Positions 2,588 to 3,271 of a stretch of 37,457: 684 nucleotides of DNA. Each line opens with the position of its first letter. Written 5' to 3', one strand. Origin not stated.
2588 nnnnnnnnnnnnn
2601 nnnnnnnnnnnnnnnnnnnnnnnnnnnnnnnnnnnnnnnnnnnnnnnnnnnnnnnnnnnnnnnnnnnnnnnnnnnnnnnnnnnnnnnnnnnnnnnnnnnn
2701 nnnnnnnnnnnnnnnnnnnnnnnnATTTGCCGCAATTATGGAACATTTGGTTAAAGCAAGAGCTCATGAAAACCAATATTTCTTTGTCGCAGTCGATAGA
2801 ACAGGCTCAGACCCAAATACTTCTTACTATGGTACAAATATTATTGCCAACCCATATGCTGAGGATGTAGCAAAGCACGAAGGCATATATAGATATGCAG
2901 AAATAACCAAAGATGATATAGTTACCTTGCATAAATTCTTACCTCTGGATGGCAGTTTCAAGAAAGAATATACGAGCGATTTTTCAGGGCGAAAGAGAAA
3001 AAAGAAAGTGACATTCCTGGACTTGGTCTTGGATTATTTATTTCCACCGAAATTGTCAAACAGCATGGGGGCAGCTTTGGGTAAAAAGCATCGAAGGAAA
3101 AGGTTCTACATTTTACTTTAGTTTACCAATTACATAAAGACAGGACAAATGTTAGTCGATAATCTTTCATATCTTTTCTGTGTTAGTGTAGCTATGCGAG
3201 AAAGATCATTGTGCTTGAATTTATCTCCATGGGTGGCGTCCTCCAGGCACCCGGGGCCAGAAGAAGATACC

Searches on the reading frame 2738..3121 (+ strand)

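Call 8: search_protein_families(library=pfam, proteins=[window:2738-3121:+], max_evalue=0.01)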
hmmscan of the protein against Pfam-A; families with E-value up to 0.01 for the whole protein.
window:2738-3121:+ (127 aa): 1 family
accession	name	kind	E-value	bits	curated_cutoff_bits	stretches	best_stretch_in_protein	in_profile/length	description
PF00795.27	CN_hydrolase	-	0.0017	18.2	23.2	1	2-46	188-233/256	Carbon-nitrogen hydrolase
